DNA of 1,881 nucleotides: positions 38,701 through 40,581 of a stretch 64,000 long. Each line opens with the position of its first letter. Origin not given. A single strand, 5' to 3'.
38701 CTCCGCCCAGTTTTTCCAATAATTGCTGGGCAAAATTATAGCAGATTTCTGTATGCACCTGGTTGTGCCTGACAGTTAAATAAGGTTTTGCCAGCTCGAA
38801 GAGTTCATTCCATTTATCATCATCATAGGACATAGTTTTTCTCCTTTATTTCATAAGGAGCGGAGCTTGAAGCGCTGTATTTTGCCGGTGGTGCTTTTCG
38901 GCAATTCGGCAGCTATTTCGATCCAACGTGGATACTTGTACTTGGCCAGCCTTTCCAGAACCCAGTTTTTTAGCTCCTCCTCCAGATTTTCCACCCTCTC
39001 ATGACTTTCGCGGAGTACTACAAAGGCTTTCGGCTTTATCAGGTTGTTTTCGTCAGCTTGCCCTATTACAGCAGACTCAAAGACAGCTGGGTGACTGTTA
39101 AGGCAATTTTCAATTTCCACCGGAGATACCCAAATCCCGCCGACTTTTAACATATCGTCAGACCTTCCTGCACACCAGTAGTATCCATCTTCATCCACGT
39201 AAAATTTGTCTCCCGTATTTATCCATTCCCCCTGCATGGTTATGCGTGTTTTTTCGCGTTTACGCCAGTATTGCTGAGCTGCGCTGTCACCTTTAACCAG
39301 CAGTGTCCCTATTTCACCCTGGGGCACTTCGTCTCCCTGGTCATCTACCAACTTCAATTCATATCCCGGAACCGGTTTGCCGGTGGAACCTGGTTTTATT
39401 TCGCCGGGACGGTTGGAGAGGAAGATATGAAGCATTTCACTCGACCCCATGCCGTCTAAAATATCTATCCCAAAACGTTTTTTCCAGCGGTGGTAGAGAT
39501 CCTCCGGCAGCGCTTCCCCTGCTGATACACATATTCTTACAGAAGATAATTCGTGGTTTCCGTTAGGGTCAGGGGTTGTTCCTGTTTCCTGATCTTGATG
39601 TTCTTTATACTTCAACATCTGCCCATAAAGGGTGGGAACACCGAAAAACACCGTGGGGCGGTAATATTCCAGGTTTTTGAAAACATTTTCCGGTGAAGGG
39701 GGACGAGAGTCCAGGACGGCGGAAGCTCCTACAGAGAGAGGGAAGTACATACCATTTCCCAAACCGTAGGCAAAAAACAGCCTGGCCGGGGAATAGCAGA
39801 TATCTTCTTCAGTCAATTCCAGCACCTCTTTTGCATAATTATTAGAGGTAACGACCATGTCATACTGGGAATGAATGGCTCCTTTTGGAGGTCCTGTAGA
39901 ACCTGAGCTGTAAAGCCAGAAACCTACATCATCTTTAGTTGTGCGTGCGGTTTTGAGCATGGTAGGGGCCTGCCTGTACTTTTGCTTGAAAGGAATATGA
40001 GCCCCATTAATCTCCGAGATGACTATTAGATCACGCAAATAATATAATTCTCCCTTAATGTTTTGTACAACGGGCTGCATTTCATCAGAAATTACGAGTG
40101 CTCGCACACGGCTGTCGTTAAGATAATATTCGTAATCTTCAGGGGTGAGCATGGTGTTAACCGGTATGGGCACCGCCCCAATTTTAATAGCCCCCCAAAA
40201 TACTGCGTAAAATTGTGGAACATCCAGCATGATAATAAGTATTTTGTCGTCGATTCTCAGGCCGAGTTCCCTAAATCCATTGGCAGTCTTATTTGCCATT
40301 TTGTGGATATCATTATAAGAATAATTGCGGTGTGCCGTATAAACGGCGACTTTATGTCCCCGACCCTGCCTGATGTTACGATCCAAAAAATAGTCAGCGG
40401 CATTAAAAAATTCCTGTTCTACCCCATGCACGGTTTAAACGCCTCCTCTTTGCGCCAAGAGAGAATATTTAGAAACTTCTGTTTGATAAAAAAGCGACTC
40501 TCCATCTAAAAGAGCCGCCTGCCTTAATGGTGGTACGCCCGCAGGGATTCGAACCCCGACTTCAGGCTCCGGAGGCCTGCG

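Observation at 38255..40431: BadA/HbaA-type aromatic acid-CoA ligase co-transcribed with an HD-domain hydrolase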

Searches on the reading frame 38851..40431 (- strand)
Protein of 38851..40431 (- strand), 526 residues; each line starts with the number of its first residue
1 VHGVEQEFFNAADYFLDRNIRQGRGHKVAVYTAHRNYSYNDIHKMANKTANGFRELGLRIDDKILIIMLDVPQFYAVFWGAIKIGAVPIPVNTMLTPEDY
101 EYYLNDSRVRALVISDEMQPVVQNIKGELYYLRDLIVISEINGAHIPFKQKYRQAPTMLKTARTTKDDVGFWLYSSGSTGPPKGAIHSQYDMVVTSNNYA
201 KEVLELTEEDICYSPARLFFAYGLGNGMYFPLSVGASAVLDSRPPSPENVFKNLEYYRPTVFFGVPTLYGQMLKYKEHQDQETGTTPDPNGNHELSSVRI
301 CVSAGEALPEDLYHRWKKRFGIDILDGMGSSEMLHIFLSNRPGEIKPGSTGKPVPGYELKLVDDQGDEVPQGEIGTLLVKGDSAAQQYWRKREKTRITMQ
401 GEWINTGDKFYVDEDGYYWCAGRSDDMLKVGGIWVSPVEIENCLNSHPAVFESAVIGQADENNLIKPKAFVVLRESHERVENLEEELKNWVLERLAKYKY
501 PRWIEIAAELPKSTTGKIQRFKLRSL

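Call 3: search_protein_families(library=pfam, proteins=[window:38851-40431:-], max_evalue=0.01)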
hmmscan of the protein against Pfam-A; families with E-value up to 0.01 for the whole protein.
window:38851-40431:- (526 aa): 2 families
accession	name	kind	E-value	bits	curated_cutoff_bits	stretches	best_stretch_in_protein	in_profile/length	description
PF00501.34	AMP-binding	-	2.2e-76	257.6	29.9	1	23-389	7-384/384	AMP-binding enzyme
PF13193.12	AMP-binding_C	-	1.4e-17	64.8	24.5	1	439-517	1-76/76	AMP-binding enzyme C-terminal domain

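Call 4: search_protein_families(library=ncbifam, proteins=[window:38851-40431:-], max_evalue=0.01)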
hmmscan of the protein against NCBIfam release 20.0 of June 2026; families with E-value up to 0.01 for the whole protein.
window:38851-40431:- (526 aa): 108 families (the best 25 are shown)
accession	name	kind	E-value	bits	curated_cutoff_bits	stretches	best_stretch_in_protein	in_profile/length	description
TIGR02262.1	benz_CoA_lig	subfamily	1.1e-195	651.1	375.25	1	9-525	3-507/508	benzoate-CoA ligase family protein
NF053567.1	HBDA_AROS1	equivalog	4e-115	385.1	1000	1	7-526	10-518/523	3-hydroxybenzoate--CoA ligase HbdA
NF004837.0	PRK06187.1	subfamily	2.4e-114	382.5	476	1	23-525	20-520/531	long-chain-fatty-acid--CoA ligase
NF047394.1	AcylCoAsynMbcS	equivalog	6.5e-90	302.2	850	1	34-525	39-518/525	acyl-CoA synthetase MbcS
NF003313.0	PRK04319.1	equivalog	6.5e-90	302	729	1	4-524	38-558/574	acetate--CoA ligase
NF006182.0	PRK08316.1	subfamily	1.4e-76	258.1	663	1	24-525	24-515/523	fatty acyl-CoA synthetase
NF005307.0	PRK06839.1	equivalog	1.7e-74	251.3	748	1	24-523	15-489/496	o-succinylbenzoate--CoA ligase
NF005702.0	PRK07514.1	subfamily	6.7e-73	245.8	558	1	26-524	19-497/506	malonyl-CoA synthase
NF006181.0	PRK08314.1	subfamily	1.2e-71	241.6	705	2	156-520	193-547/563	long-chain-fatty-acid--CoA ligase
NF004114.0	PRK05605.1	equivalog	2.6e-71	240.7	766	2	157-524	211-566/575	long-chain-fatty-acid--CoA ligase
NF004822.0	PRK06178.1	equivalog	1.8e-70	238.1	782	1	24-524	50-564/571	acyl-CoA synthetase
NF005947.1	PRK08008.1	equivalog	1.9e-70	237.9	651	1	34-523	35-517/518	crotonobetaine/carnitine-CoA ligase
NF004716.0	PRK06060.1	equivalog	3.1e-69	233.9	1228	1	23-524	18-487/705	p-hydroxybenzoic acid--AMP ligase FadD22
NF052269.1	Staph_lig_FadD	equivalog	1.8e-66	224.5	650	1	26-524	15-490/499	long-chain-fatty-acid--CoA ligase FadD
NF004808.0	PRK06155.1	equivalog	5.4e-66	223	722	1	24-525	34-520/542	ATP-dependent acyl-CoA ligase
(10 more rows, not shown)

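Call 13: find_homologous_proteins(query=window:38851-40431:-)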
Query window:38851-40431:- (526 aa): 8000 proteins with E <= 0.001 among 8000 candidates; the best 120 are listed.
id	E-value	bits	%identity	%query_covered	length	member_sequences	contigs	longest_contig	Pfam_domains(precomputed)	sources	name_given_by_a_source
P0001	0.0e+0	1226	100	100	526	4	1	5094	PF00501.35,PF13193.13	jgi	-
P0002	0.0e+0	1131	91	100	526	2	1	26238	PF00501.35,PF13193.13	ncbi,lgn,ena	-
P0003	3.3e-293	991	78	100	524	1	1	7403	PF00501.35,PF13193.13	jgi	-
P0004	6.1e-290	980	78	100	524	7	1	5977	PF00501.35,PF13193.13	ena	-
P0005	1.1e-289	980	76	99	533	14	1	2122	PF00501.35,PF13193.13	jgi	jgi:4-hydroxybenzoate-CoA ligase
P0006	2.3e-289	979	78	100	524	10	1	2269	PF00501.35,PF13193.13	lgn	-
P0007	4.6e-289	978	76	99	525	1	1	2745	PF00501.35,PF13193.13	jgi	jgi:4-hydroxybenzoate-CoA ligase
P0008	8.9e-289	977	77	99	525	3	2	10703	PF00501.35,PF13193.13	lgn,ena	-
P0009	1.3e-288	976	77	100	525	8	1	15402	PF00501.35,PF13193.13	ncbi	-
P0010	1.9e-288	976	76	99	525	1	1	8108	PF00501.35,PF13193.13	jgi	jgi:4-hydroxybenzoate-CoA ligase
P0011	2.9e-288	975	76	99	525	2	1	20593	PF00501.35,PF13193.13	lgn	-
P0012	5.8e-288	974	77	100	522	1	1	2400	PF00501.35,PF13193.13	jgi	jgi:4-hydroxybenzoate-CoA ligase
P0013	5.9e-288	974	76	99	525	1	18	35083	PF00501.35,PF13193.13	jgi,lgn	jgi:4-hydroxybenzoate-CoA ligase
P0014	1.3e-287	973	77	100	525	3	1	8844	PF00501.35,PF13193.13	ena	-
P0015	1.4e-287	973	75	99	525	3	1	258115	PF00501.35,PF13193.13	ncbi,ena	-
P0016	2.2e-287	972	78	99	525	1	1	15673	PF00501.35,PF13193.13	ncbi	-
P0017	2.5e-287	972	76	100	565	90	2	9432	PF00501.35,PF13193.13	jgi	jgi:4-hydroxybenzoate-CoA ligase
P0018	2.5e-287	972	77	99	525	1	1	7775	PF00501.35,PF13193.13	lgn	-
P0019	2.6e-287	972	75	99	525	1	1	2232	PF00501.35,PF13193.13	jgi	-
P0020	2.8e-287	972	76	99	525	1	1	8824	PF00501.35,PF13193.13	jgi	jgi:4-hydroxybenzoate-CoA ligase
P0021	4.4e-287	971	77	100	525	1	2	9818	PF00501.35,PF13193.13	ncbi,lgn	-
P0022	5.5e-287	971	76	99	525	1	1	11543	PF00501.35,PF13193.13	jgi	jgi:4-hydroxybenzoate-CoA ligase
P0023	6.2e-287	971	75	99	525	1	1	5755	PF00501.35,PF13193.13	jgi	jgi:4-hydroxybenzoate-CoA ligase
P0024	6.6e-287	970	76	100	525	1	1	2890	PF00501.35,PF13193.13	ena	-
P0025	7.1e-287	970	76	99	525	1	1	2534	PF00501.35,PF13193.13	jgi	-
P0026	7.5e-287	970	77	100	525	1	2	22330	PF00501.35,PF13193.13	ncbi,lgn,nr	ncbi:MAG: Benzoate--CoA ligase [Syntrophorhabdus sp. PtaU1.Bin050]|nr:MAG: Benzoate--CoA ligase [Syn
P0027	7.5e-287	970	75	99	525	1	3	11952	PF00501.35,PF13193.13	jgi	jgi:4-hydroxybenzoate-CoA ligase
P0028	1.0e-286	970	75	99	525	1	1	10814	PF00501.35,PF13193.13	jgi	jgi:4-hydroxybenzoate-CoA ligase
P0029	1.1e-286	970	77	100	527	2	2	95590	PF00501.35,PF13193.13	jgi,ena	jgi:benzoate-CoA ligase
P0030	1.2e-286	970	76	100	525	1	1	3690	PF00501.35,PF13193.13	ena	-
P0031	3.4e-286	968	77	99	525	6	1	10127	PF00501.35,PF13193.13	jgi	jgi:4-hydroxybenzoate-CoA ligase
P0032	4.2e-286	968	75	100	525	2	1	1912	PF00501.35,PF13193.13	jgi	-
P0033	5.0e-286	968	78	99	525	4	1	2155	PF00501.35,PF13193.13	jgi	jgi:4-hydroxybenzoate-CoA ligase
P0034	8.7e-286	967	75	99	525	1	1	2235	PF00501.35,PF13193.13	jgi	-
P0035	1.4e-285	966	77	99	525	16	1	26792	PF00501.35,PF13193.13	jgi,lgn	jgi:benzoate-CoA ligase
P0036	1.5e-285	966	76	100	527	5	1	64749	PF00501.35,PF13193.13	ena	-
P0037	1.9e-285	966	77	99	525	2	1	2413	PF00501.35,PF13193.13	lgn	-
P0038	2.0e-285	966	75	99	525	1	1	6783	PF00501.35,PF13193.13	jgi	jgi:4-hydroxybenzoate-CoA ligase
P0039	2.8e-285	965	76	100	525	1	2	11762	PF00501.35,PF13193.13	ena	-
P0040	3.3e-285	965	75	99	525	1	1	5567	PF00501.35,PF13193.13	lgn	-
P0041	4.5e-285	964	76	100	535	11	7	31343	PF00501.35,PF13193.13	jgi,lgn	jgi:4-hydroxybenzoate-CoA ligase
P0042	6.2e-285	964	76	98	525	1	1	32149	PF00501.35,PF13193.13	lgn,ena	-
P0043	6.4e-285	964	76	99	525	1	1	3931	PF00501.35,PF13193.13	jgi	jgi:4-hydroxybenzoate-CoA ligase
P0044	1.0e-284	963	76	100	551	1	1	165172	PF00501.35,PF13193.13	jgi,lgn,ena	-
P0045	6.2e-284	961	76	100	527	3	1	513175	PF00501.35,PF13193.13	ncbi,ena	-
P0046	7.7e-284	960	76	100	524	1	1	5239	PF00501.35,PF13193.13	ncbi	-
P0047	1.2e-283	960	76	100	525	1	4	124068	PF00501.35,PF13193.13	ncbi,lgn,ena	-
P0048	1.5e-283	959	76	99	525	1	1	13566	PF00501.35,PF13193.13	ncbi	-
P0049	1.5e-283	959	76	99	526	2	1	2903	PF00501.35,PF13193.13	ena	-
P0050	1.5e-283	959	76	99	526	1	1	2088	PF00501.35,PF13193.13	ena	-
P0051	1.6e-283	959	75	100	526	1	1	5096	PF00501.35,PF13193.13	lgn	-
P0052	2.1e-283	959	75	99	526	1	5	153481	PF00501.35,PF13193.13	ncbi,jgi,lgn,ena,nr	ncbi:MAG TPA: benzoate-CoA ligase family protein [Syntrophorhabdaceae bacterium]|nr:benzoate-CoA lig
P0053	2.3e-283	959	76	100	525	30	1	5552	PF00501.35,PF13193.13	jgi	jgi:4-hydroxybenzoate-CoA ligase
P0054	2.3e-283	959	76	99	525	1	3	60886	PF00501.35,PF13193.13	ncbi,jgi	jgi:4-hydroxybenzoate-CoA ligase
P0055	3.4e-283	958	75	100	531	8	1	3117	PF00501.35,PF13193.13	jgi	jgi:benzoate-CoA ligase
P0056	4.6e-283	958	75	99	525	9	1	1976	PF00501.35,PF13193.13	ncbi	ncbi:MAG: benzoate-CoA ligase family protein [Deltaproteobacteria bacterium]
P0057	5.3e-283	958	76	99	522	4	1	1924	PF00501.35,PF13193.13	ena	-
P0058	6.3e-283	957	76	100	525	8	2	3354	PF00501.35,PF13193.13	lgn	-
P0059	1.0e-282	957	75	99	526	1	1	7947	PF00501.35,PF13193.13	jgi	-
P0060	1.3e-282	956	75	100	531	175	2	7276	PF00501.35,PF13193.13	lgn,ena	-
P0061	1.5e-282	956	76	99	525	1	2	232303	PF00501.35,PF13193.13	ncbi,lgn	-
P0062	1.8e-282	956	75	100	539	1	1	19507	PF00501.35,PF13193.13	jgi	-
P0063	1.8e-282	956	76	98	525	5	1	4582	PF00501.35,PF13193.13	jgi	-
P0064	1.9e-282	956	76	100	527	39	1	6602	PF00501.35,PF13193.13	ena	-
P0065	7.2e-282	954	76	99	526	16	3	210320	PF00501.35,PF13193.13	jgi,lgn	-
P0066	8.1e-282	954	75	100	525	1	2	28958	PF00501.35,PF13193.13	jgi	jgi:4-hydroxybenzoate-CoA ligase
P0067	8.4e-282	954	75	99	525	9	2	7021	PF00501.35,PF13193.13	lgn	-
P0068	9.5e-282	953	74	100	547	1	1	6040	PF00501.35,PF13193.13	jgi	jgi:4-hydroxybenzoate-CoA ligase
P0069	1.3e-281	953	77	99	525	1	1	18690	PF00501.35,PF13193.13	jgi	jgi:benzoate-CoA ligase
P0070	3.0e-281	952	74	99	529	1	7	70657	PF00501.35,PF13193.13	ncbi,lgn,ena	-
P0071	3.0e-281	952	75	100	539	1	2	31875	PF00501.35,PF13193.13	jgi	-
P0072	3.2e-281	952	75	100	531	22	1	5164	PF00501.35,PF13193.13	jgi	jgi:benzoate-CoA ligase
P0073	4.4e-281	951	75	99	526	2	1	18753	PF00501.35,PF13193.13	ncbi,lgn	-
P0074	5.5e-281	951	75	100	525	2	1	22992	PF00501.35,PF13193.13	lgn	-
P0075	1.1e-280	950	76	100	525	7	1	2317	PF00501.35,PF13193.13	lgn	-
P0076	1.6e-280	949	75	100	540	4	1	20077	PF00501.35,PF13193.13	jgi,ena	-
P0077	2.1e-280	949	75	100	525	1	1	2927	PF00501.35,PF13193.13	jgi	jgi:4-hydroxybenzoate-CoA ligase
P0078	2.2e-280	949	75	99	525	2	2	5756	PF00501.35,PF13193.13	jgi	jgi:4-hydroxybenzoate-CoA ligase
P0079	2.6e-280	949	76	99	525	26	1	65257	PF00501.35,PF13193.13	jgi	jgi:4-hydroxybenzoate-CoA ligase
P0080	2.9e-280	949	74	100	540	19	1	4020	PF00501.35,PF13193.13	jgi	jgi:4-hydroxybenzoate-CoA ligase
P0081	4.0e-280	948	74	99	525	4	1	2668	PF00501.35,PF13193.13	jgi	jgi:4-hydroxybenzoate-CoA ligase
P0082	1.1e-279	947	75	99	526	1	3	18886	PF00501.35,PF13193.13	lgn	-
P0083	1.3e-279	946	74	100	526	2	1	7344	PF00501.35,PF13193.13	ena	-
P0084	1.3e-279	946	75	100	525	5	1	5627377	PF00501.35,PF13193.13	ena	-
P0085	1.9e-279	946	76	100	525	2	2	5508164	PF00501.35,PF13193.13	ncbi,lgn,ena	-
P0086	2.5e-279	945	76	100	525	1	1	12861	PF00501.35,PF13193.13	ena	-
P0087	2.6e-279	945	76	100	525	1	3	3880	PF00501.35,PF13193.13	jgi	jgi:4-hydroxybenzoate-CoA ligase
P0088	3.4e-279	945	75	100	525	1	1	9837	PF00501.35,PF13193.13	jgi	-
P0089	3.5e-279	945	75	100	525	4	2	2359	PF00501.35,PF13193.13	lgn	-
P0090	4.2e-279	945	75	98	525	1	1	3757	PF00501.35,PF13193.13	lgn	-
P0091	4.9e-279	944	76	100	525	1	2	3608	PF00501.35,PF13193.13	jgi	jgi:4-hydroxybenzoate-CoA ligase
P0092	5.5e-279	944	76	100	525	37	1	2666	PF00501.35,PF13193.13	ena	-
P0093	5.6e-279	944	75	99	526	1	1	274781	PF00501.35,PF13193.13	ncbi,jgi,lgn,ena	-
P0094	8.9e-279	944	74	100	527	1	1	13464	PF00501.35,PF13193.13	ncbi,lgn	-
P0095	1.0e-278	943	74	100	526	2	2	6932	PF00501.35,PF13193.13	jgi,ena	jgi:benzoate-CoA ligase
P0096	1.2e-278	943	73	99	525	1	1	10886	PF00501.35,PF13193.13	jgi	jgi:benzoate-CoA ligase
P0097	1.5e-278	943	74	100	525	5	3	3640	PF00501.35,PF13193.13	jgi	jgi:4-hydroxybenzoate-CoA ligase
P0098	3.4e-278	942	75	99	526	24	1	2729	PF00501.35,PF13193.13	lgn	-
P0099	3.5e-278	942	75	100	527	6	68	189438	PF00501.35,PF13193.13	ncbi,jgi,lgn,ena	ncbi:MAG: benzoate-CoA ligase family protein [Syntrophorhabdales bacterium]|jgi:benzoate-CoA ligase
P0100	3.8e-278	942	74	99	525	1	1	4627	PF00501.35,PF13193.13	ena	-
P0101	4.3e-278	941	75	100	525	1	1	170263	PF00501.35,PF13193.13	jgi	jgi:4-hydroxybenzoate-CoA ligase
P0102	6.1e-278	941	75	100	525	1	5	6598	PF00501.35,PF13193.13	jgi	jgi:4-hydroxybenzoate-CoA ligase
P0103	1.3e-277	940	74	100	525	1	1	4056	PF00501.35,PF13193.13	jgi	jgi:4-hydroxybenzoate-CoA ligase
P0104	1.4e-277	940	73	100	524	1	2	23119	PF00501.35,PF13193.13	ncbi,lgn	ncbi:MAG: benzoate-CoA ligase family protein [Bacillota bacterium]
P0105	1.6e-277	939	74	100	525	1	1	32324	PF00501.35,PF13193.13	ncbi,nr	ncbi:MAG: benzoate-CoA ligase family protein [Proteobacteria bacterium]|nr:benzoate-CoA ligase famil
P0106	1.7e-277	939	74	99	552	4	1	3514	PF00501.35,PF13193.13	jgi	jgi:4-hydroxybenzoate-CoA ligase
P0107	2.0e-277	939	73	100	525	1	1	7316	PF00501.35,PF13193.13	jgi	jgi:benzoate-CoA ligase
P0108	2.2e-277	939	75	100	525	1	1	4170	PF00501.35,PF13193.13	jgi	jgi:4-hydroxybenzoate-CoA ligase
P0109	2.2e-277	939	74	100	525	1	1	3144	PF00501.35,PF13193.13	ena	-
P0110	3.1e-277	939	74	100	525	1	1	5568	PF00501.35,PF13193.13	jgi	jgi:4-hydroxybenzoate-CoA ligase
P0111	3.2e-277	938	74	100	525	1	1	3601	PF00501.35,PF13193.13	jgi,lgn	jgi:benzoate-CoA ligase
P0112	3.2e-277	938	73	100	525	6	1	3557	PF00501.35,PF13193.13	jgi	jgi:4-hydroxybenzoate-CoA ligase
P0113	3.6e-277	938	75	100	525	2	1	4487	PF00501.35,PF13193.13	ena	-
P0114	4.4e-277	938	74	100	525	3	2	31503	PF00501.35,PF13193.13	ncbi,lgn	-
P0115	4.4e-277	938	74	100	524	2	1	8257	PF00501.35,PF13193.13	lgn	-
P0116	4.8e-277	938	74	100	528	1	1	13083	PF00501.35,PF13193.13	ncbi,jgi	ncbi:MAG: benzoate-CoA ligase family protein [Syntrophorhabdales bacterium]|jgi:benzoate-CoA ligase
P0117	5.8e-277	938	75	100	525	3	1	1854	PF00501.35,PF13193.13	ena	-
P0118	8.1e-277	937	74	100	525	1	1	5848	PF00501.35,PF13193.13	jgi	jgi:4-hydroxybenzoate-CoA ligase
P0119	8.5e-277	937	74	100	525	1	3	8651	PF00501.35,PF13193.13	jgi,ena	-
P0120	1.0e-276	937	74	100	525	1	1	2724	PF00501.35,PF13193.13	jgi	jgi:4-hydroxybenzoate-CoA ligase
